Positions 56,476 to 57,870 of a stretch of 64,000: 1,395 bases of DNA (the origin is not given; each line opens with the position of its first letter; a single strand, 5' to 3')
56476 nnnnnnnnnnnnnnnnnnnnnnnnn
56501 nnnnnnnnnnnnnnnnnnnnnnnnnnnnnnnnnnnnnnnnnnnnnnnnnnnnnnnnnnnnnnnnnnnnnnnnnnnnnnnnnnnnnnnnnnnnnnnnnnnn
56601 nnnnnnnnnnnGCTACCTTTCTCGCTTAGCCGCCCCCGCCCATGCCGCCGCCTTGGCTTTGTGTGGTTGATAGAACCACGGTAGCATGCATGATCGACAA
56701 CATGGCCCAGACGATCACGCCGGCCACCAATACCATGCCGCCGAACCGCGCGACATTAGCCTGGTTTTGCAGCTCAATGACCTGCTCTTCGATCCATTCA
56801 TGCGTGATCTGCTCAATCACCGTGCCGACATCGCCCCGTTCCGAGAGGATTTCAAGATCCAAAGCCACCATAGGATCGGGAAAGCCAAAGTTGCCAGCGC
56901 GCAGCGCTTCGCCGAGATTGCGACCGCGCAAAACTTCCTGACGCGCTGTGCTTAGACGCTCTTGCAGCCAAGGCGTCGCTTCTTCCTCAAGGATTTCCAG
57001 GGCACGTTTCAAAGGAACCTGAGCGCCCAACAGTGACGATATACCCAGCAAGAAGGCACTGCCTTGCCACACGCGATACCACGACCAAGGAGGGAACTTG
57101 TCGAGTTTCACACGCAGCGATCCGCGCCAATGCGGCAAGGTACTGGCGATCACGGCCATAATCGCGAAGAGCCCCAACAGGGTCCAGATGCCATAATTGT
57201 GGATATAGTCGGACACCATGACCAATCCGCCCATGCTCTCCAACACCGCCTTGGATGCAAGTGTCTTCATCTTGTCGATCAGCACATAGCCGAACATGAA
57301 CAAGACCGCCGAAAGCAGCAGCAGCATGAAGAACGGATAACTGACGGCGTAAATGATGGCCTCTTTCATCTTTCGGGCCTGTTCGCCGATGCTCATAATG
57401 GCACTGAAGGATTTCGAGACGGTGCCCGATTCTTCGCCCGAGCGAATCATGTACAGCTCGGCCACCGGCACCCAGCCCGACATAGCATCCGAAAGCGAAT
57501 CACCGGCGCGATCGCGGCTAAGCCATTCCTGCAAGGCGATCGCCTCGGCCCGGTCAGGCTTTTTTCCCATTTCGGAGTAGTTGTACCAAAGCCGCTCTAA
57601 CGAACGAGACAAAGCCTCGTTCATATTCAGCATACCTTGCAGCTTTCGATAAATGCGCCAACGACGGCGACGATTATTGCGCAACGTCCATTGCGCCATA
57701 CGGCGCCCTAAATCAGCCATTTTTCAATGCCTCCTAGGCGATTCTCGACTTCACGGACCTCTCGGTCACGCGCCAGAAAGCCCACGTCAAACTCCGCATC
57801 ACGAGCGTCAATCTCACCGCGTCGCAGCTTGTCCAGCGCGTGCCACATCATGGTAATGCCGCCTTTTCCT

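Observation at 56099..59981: GspE-like ATPase, GspF-like platform and a stand-alone NuoI ferredoxin fused onto the head of the flgF-flgG-flgA-flgH cluster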

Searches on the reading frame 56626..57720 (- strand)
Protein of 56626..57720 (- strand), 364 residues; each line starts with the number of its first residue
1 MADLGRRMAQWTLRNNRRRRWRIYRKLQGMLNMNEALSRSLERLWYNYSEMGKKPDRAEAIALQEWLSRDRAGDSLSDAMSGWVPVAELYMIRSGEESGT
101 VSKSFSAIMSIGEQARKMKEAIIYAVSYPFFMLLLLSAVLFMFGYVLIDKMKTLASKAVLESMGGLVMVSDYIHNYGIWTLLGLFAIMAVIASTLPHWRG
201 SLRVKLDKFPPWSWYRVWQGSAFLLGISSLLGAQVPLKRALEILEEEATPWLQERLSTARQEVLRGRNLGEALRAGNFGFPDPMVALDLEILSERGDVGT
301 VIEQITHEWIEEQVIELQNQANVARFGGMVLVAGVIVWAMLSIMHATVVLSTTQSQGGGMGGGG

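Call 4: search_protein_families(library=pfam, proteins=[window:56626-57720:-], max_evalue=0.01)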
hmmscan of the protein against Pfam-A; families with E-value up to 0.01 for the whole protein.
window:56626-57720:- (364 aa): 1 family
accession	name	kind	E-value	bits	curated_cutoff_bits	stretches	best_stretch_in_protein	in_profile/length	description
PF00482.28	T2SSF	-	1.5e-23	83.6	25.2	2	226-344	4-123/125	Type II secretion system (T2SS), protein F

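Call 5: search_protein_families(library=ncbifam, proteins=[window:56626-57720:-], max_evalue=0.01)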
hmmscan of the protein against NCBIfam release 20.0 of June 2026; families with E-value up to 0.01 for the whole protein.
window:56626-57720:- (364 aa): 6 families
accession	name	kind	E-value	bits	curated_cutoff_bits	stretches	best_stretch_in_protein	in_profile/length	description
TIGR02120.1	GspF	equivalog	7.3e-18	65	424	2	20-197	65-242/401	type II secretion system inner membrane protein GspF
NF041012.2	T4P_ComGB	equivalog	8e-14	51.7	240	1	66-275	41-257/332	competence type IV pilus assembly protein ComGB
NF007861.0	PRK10573.1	equivalog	1.5e-13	50.6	401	1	17-193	58-234/401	protein transport protein HofC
NF047826.1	T3SSXpsF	equivalog_domain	6.1e-09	35.1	650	1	68-156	110-202/405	type II secretion system protein XpsF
NF052607.1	T4PiliAsmPilCThrm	equivalog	1.6e-08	34.1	700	1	71-345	113-394/406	type IV pilus assembly protein PilC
NF052606.1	T4PiliAsmPilCMyx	equivalog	0.00045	19.2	700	1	72-343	128-407/419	type IV pilus assembly protein PilC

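Call 56: search_solved_structures(query=window:56626-57720:-, max_evalue=0.001)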
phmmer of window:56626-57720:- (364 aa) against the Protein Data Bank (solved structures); distinct sequences matched with E-value up to 0.001: 1.
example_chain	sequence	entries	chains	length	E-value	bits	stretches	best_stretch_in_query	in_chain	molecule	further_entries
4hhx_A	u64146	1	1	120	0.00052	22.5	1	17-120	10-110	Toxin coregulated pilus biosynthesis protein E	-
